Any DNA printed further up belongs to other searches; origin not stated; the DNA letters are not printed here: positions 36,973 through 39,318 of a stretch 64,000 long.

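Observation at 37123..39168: Single polypeptide fusing GT11 (fucosyltransferase-like) and GT17 (bisecting-GlcNAc-transferase-like) domains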

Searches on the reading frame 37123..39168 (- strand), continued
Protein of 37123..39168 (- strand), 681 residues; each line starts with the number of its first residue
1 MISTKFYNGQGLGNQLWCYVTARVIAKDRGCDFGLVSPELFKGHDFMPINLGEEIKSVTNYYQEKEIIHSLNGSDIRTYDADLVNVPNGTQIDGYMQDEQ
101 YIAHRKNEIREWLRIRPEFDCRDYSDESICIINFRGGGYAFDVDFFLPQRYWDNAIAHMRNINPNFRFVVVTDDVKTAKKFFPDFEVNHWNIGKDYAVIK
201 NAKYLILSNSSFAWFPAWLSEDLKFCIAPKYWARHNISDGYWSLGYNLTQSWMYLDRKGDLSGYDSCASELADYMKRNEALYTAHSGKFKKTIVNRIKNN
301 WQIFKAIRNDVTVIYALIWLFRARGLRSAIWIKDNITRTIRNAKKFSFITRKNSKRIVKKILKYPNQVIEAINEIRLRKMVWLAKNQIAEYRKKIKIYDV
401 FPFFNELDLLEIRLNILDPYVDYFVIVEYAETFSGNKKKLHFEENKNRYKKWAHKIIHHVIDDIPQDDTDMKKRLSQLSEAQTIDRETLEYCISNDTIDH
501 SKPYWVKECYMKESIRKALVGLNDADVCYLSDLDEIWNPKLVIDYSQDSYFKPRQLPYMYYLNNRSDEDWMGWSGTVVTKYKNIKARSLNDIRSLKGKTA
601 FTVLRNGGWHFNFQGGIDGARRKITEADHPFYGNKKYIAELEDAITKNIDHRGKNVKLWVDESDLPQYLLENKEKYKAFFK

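Call 31: find_encoding_contigs(protein=P0003, flank=8000, max_places=2)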
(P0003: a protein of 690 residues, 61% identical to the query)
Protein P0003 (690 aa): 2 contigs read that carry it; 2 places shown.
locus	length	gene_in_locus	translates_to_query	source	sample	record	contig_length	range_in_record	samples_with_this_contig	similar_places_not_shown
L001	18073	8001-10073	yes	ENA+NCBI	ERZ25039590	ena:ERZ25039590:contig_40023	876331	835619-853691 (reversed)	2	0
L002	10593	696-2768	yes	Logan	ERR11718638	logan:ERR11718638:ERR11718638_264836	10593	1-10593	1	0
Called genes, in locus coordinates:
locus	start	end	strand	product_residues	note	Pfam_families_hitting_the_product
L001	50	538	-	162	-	PF07517:SecA_DEAD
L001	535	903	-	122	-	PF07517:SecA_DEAD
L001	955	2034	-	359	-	PF01565:FAD_binding_4, PF02873:MurB_C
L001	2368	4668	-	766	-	PF04932:Wzy_C, PF13428:TPR_14 (faint), PF13174:TPR_6 (faint), PF14559:TPR_19 (weak)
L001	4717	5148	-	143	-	-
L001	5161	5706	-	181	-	PF13091:PLDc_2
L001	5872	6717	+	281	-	PF01061:ABC2_membrane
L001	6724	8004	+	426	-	PF00005:ABC_tran, PF13304:AAA_21 (faint), PF14524:Wzt_C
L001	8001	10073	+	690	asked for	PF04724:Glyco_transf_17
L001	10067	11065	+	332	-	-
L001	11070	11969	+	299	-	PF01531:Glyco_transf_11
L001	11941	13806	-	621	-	PF13439:Glyco_transf_4, PF13579:Glyco_trans_4_4 (faint), PF00534:Glycos_transf_1, PF13692:Glyco_trans_1_4, PF13524:Glyco_trans_1_2, PF08242:Methyltransf_12 (weak)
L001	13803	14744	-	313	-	PF05050:Methyltransf_21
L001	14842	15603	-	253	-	PF13489:Methyltransf_23 (weak)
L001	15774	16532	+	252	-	-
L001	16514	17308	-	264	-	PF00535:Glycos_transf_2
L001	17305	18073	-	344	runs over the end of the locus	PF05050:Methyltransf_21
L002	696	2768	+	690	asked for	PF04724:Glyco_transf_17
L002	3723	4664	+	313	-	PF01531:Glyco_transf_11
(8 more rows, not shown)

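Call 32: find_encoding_contigs(protein=P0035, flank=8000, max_places=2)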
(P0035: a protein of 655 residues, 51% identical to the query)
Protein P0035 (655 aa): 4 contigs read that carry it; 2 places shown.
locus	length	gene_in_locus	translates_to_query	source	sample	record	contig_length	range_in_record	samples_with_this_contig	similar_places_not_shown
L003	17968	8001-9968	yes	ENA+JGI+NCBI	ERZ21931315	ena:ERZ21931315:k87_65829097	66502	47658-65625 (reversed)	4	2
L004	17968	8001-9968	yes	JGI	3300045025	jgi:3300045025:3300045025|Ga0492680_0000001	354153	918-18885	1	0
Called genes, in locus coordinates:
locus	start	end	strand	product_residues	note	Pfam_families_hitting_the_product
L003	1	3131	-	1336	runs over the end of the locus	?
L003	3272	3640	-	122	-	PF16320:Ribosomal_L12_N, PF00542:Ribosomal_L12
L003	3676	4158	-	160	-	PF00466:Ribosomal_L10, PF27436:RL10_C (weak)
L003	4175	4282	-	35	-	-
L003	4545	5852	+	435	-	PF02397:Bac_transf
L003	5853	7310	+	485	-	PF01943:Polysacc_synt, PF03023:MurJ, PF13440:Polysacc_synt_3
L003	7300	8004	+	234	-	PF00535:Glycos_transf_2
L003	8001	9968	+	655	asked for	PF04724:Glyco_transf_17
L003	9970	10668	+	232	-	PF13489:Methyltransf_23, PF02353:CMAS, PF03848:TehB, PF05175:MTS, PF13847:Methyltransf_31, PF08241:Methyltransf_11, PF08242:Methyltransf_12, PF13649:Methyltransf_25, +3 more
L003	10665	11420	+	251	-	PF05711:TylF, PF13578:Methyltransf_24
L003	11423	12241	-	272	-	PF00535:Glycos_transf_2, PF10111:Glyco_tranf_2_2, PF13641:Glyco_tranf_2_3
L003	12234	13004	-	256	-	-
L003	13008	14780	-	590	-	PF04932:Wzy_C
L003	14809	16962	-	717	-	PF04932:Wzy_C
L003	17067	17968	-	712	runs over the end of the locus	PF01471:PG_binding_1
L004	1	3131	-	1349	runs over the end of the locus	?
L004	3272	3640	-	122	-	PF16320:Ribosomal_L12_N, PF00542:Ribosomal_L12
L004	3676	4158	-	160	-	PF00466:Ribosomal_L10, PF27436:RL10_C (weak)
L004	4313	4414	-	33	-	-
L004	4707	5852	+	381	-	PF02397:Bac_transf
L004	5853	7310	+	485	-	PF01943:Polysacc_synt, PF03023:MurJ, PF13440:Polysacc_synt_3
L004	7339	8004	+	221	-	PF00535:Glycos_transf_2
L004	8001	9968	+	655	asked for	PF04724:Glyco_transf_17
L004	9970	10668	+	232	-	PF13489:Methyltransf_23, PF02353:CMAS, PF03848:TehB, PF05175:MTS, PF13847:Methyltransf_31, PF08241:Methyltransf_11, PF08242:Methyltransf_12, PF13649:Methyltransf_25, +3 more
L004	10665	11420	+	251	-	PF05711:TylF, PF13578:Methyltransf_24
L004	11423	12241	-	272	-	PF00535:Glycos_transf_2, PF10111:Glyco_tranf_2_2, PF13641:Glyco_tranf_2_3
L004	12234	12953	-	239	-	-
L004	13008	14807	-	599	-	PF04932:Wzy_C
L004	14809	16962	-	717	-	PF04932:Wzy_C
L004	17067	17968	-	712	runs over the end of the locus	PF01471:PG_binding_1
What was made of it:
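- Checked: The same 4-nt overlap with a small GT2 gene recurs in a homologous locus (L003, call 32).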

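Call 40: search_solved_structures(query=A1, max_evalue=1, show_alignments=3)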
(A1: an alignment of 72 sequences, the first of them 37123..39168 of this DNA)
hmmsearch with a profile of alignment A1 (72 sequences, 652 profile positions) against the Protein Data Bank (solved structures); distinct sequences matched with E-value up to 1: 0.

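Call 44: fold_search(model_id=the predicted structure, library=pdb)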
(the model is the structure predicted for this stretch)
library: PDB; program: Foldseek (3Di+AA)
matches with E <= 10: 1146; with E <= 0.001: 13
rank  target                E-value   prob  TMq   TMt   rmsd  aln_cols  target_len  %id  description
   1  2de0                  2.4e-05  1.00  0.22  0.31   6.6       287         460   14  Crystal structure of human alpha 1,6-fucosyltransferase, FUT8 (released 2006-12-26)
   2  6vld_G                3.7e-05  1.00  0.22  0.30   6.8       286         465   15  Crystal structure of human alpha 1,6-fucosyltransferase, FUT8 bound to GDP and A2SGP (released 2020-02-26)
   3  9l63_B                4.9e-05  1.00  0.22  0.32   5.9       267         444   13  A novel allosteric covalent inhibitory site of fucosyltransferase 8 revealed by crystal structures (released 2026-01-07)
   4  6vle_A                1.1e-04  1.00  0.21  0.29   6.7       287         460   12  Crystal structure of human alpha 1,6-fucosyltransferase, FUT8 in its Apo-form (released 2020-02-26)
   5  3zy2                  1.3e-04  1.00  0.19  0.34  10.0       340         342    9  Crystal structure of POFUT1 in complex with GDP (High resolution dataset) (released 2011-09-14)
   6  3zy5                  1.5e-04  1.00  0.20  0.34  10.4       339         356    8  Crystal structure of POFUT1 in complex with GDP-fucose (crystal-form-I) (released 2011-09-14)
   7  9o4g_A                1.8e-04  1.00  0.17  0.16  12.8       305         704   10  Cryo-EM structure of the CHSY3-CHPF1 chondroitin synthase heterodimer (released 2026-03-04)
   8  5foe_B                2.1e-04  1.00  0.22  0.32   8.4       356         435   12  Crystal structure of the C. elegans Protein O-fucosyltransferase 2 (CePOFUT2) double mutant (R298K-R299K) in complex w (released 2016-01-27)
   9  3zy3_A                2.2e-04  1.00  0.20  0.34  10.3       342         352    9  Crystal structure of POFUT1 in complex with GDP (crystal-form-III) (released 2011-09-14)
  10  6vle_B                2.6e-04  1.00  0.20  0.28   7.2       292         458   12  Crystal structure of human alpha 1,6-fucosyltransferase, FUT8 in its Apo-form (released 2020-02-26)
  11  5foe_A                3.9e-04  1.00  0.23  0.33   8.2       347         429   12  Crystal structure of the C. elegans Protein O-fucosyltransferase 2 (CePOFUT2) double mutant (R298K-R299K) in complex w (released 2016-01-27)
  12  8ay1_A                8.2e-04  1.00  0.20  0.30   9.7       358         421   12  Crystal structure of the C. elegans POFUT2 (CePoFUT2) triple mutant (R298K-R299K-A418C) in complex with the Rattus nor (released 2022-10-26)
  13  8ay1_B                9.7e-04  1.00  0.21  0.32   8.9       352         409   11  Crystal structure of the C. elegans POFUT2 (CePoFUT2) triple mutant (R298K-R299K-A418C) in complex with the Rattus nor (released 2022-10-26)
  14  3zy6                  1.2e-03  1.00  0.19  0.33  10.0       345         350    9  Crystal structure of POFUT1 in complex with GDP-fucose (crystal-form-II) (released 2011-09-14)
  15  7msp_A                1.3e-03  0.98  0.18  0.31  11.3       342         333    9  SunS glycosin S-glycosyltransferase (released 2022-04-13)
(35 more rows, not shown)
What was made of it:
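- Foldseek agrees (call 44).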

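Call 49: find_related_loci(query=A1, collection=genome_contigs, flank=10000)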
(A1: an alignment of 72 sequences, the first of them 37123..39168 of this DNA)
Query A1 (681 aa) in genome_contigs; peptide patterns used: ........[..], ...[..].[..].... (x = any residue, [..] = any of these).
279 stretches matched a pattern; 196 encode a relative of the query (tblastn E <= 1e-3); the best 80 are kept; 80 distinct loci.
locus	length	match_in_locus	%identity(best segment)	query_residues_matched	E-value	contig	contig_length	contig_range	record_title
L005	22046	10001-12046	61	1-681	0e+0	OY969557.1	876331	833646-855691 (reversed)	MAG: uncultured bacterium isolate MFD09286.bin.c.8 genome assembly, chromosome: 1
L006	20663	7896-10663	50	1-681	0e+0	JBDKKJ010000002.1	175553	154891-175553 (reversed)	MAG: Candidatus Parcubacteria bacterium isolate gunnisonriver_2019_sw_WHONDRS-S19S_0062_B_bin.4 scaffold_144057, whole g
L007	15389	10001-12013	51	1-672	0e+0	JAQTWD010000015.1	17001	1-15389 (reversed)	MAG: Candidatus Paceibacterota bacterium isolate STC_102 NODE_7222_length_17001_cov_3.237525_Sandtown_C, whole genome sh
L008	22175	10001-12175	48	1-680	0e+0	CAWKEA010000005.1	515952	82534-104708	MAG: uncultured bacterium isolate MFD01223.bin.1.27 genome assembly, contig: contig_17561, whole genome shotgun sequence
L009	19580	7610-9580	50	1-681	0e+0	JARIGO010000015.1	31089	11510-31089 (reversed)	MAG: Candidatus Nomurabacteria bacterium isolate CullarsAll.DT.14 k141_604747, whole genome shotgun sequence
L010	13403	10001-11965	50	1-681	0e+0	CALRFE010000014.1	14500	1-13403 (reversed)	MAG: Candidatus Nomurabacteria bacterium isolate Ike-100m-32 genome assembly, contig: Ike-100-c1482, whole genome shotgu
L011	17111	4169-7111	48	1-681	0e+0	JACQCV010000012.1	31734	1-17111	MAG: Candidatus Vogelbacteria bacterium isolate NC_groundwater_977_Pr1_S-0.2um_41_15 Montesol18-Sp2_coassembly_scaffold_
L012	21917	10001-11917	47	1-681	0e+0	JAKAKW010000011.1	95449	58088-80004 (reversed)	MAG: bacterium isolate WY4.bin98 NODE_231_length_95449_cov_2.488733, whole genome shotgun sequence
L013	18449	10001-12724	48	1-681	0e+0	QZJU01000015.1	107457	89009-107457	MAG: Candidatus Parcubacteria bacterium isolate SURF_31 contig-100_125_length_107457_read_count_18777470, whole genome s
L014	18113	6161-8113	48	1-676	0e+0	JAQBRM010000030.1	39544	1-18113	MAG: Candidatus Nomurabacteria bacterium isolate RYN_399 scaffold_2149160, whole genome shotgun sequence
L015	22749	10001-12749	51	1-672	0e+0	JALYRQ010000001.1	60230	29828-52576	MAG: bacterium isolate MDV bin93 SD1455_NODE_23_length_60230_cov_1.105336, whole genome shotgun sequence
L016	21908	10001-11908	44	1-681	2e-177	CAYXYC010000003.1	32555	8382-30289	MAG TPA_asm: uncultured Candidatus Saccharibacteria bacterium isolate SRP278252_co2_3 genome assembly, contig: NODE_2651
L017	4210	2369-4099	45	1-627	5e-170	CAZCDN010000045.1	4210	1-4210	MAG TPA_asm: uncultured Candidatus Saccharibacteria bacterium isolate SRP286056_co1_156 genome assembly, contig: NODE_32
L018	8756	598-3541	73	1-681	4e-158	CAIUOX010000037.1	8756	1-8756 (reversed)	uncultured bacterium isolate AlinenLipids_bin-8985 genome assembly, contig: bin-8985:37/42, whole genome shotgun sequenc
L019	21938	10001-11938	39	1-681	3e-154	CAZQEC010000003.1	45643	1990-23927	MAG TPA_asm: uncultured Candidatus Saccharibacteria bacterium isolate SRP178908_co1_324 genome assembly, contig: NODE_41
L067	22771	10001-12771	49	1-677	4e-93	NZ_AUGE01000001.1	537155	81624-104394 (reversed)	Citrifermentans bremense R1 K419DRAFT_scaffold00001.1_C, whole genome shotgun sequence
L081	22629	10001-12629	44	1-675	4e-73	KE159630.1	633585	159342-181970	Lachnospiraceae bacterium COE1 genomic scaffold acPFN-supercont1.4, whole genome shotgun sequence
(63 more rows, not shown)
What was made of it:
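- Checked: Relatives were found in 196 species-representative genomes (call 49).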

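Call 55: search_protein_families(library=pfam, proteins=[L067:5609-7477:+, L067:7534-8376:+, L067:8373-9989:+, L067:10001-10993:+, L067:10984-11841:+, L067:11881-12852:+, L067:12779-13672:+, L067:13789-14667:+, L067:14664-15629:+, L067:15619-16680:+], max_evalue=0.001)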
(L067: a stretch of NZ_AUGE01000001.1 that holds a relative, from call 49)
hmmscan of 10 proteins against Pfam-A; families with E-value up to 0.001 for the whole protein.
L067:5609-7477:+ (622 aa): 3 families
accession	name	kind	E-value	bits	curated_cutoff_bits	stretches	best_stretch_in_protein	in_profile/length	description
PF00005.33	ABC_tran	-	2.7e-31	109.4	25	1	403-553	2-137/137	ABC transporter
PF00664.28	ABC_membrane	-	4.9e-10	40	28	1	97-307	38-243/274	ABC transporter transmembrane region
PF02463.25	SMC_N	-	8.2e-06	25.8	40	0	467-592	135-208/220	RecF/RecN/SMC N terminal domain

L067:7534-8376:+ (280 aa): 6 families
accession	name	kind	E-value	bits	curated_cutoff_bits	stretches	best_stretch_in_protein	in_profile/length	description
PF01370.27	Epimerase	-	6e-30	104.9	20.9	1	3-228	1-239/240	NAD dependent epimerase/dehydratase family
PF16363.11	GDP_Man_Dehyd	-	1.3e-17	64.7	27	2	112-251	127-270/332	GDP-mannose 4,6 dehydratase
PF13460.12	NAD_binding_10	-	3.7e-07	30.6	27.2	1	7-56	1-51/184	NAD(P)H-binding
PF05368.20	NmrA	-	3.2e-06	27.4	27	1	2-56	4-60/298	NmrA-like family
PF01073.25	3Beta_HSD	-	7.6e-06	25.6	22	0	4-55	1-56/280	3-beta hydroxysteroid dehydrogenase/isomerase family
PF04321.23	RmlD_sub_bind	-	4e-05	23.3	27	0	1-34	1-34/287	RmlD substrate binding domain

L067:8373-9989:+ (538 aa): 2 families
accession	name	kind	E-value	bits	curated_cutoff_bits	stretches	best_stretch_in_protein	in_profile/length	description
PF00535.33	Glycos_transf_2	-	1.9e-22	80.4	23.3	1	10-122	1-113/168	Glycosyl transferase family 2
PF18922.5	DUF5672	-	5.4e-11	42.8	24.4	1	395-526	31-164/164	Protein of unknown function (DUF5672)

L067:10001-10993:+ (330 aa): 0 families

L067:10984-11841:+ (285 aa): 1 family
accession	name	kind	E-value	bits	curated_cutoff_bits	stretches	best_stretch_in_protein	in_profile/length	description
PF11913.13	DUF3431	-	9.6e-08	32.4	25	1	54-98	32-76/219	Protein of unknown function (DUF3431)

L067:11881-12852:+ (323 aa): 1 family
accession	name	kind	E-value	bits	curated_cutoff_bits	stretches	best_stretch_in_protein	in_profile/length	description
PF04724.18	Glyco_transf_17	-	3.4e-27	95.9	26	2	8-76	76-144/348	Glycosyltransferase family 17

L067:12779-13672:+ (297 aa): 4 families
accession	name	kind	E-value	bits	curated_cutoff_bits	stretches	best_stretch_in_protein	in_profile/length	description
PF08241.18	Methyltransf_11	-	1.4e-09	38.9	21.2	1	95-141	47-93/95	Methyltransferase domain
PF13649.12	Methyltransf_25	-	5e-06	27.5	27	1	96-139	52-97/97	Methyltransferase domain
PF08242.18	Methyltransf_12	-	9.4e-06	26.7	30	1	104-140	63-97/98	Methyltransferase domain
PF13489.12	Methyltransf_23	-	1.1e-05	25.7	27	1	47-144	13-117/164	Methyltransferase domain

L067:13789-14667:+ (292 aa): 1 family
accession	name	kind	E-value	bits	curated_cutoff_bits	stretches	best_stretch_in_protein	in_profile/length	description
PF01531.22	Glyco_transf_11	-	2.2e-32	112.9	23.9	1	111-290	122-295/298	Glycosyl transferase family 11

L067:14664-15629:+ (321 aa): 7 families
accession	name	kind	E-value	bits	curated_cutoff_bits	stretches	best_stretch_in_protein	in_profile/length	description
PF01370.27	Epimerase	-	9.8e-44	150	20.9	1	15-244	2-240/240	NAD dependent epimerase/dehydratase family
PF16363.11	GDP_Man_Dehyd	-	5.7e-35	121.8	27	1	15-307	1-329/332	GDP-mannose 4,6 dehydratase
PF04321.23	RmlD_sub_bind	-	1.9e-10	40.7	27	1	14-236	3-201/287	RmlD substrate binding domain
PF01073.25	3Beta_HSD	-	4.3e-09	36.3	22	1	15-233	1-230/280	3-beta hydroxysteroid dehydrogenase/isomerase family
PF13460.12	NAD_binding_10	-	3.6e-05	24.2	27.2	1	18-177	1-144/184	NAD(P)H-binding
PF07993.18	NAD_binding_4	-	0.00022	20.9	20.1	0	68-190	82-215/258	Male sterility protein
PF00070.33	Pyr_redox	-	0.00045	21.1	22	0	15-57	2-44/82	Pyridine nucleotide-disulphide oxidoreductase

L067:15619-16680:+ (353 aa): 5 families
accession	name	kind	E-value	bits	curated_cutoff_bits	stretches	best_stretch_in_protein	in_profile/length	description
PF00535.33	Glycos_transf_2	-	4e-37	128.2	23.3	1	14-167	1-162/168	Glycosyl transferase family 2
PF13641.12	Glyco_tranf_2_3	-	1.7e-17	64.7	27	1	11-215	1-209/230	Glycosyltransferase like family 2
PF10111.15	Glyco_tranf_2_2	-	3.6e-12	46.8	27.3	1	14-215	1-223/276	Glycosyltransferase like family 2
PF13632.12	Glyco_trans_2_3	-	9.6e-06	26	27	1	93-223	1-136/198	Glycosyl transferase family group 2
PF13704.12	Glyco_tranf_2_4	-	6.4e-05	23.8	27.5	1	23-103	4-84/98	Glycosyl transferase family 2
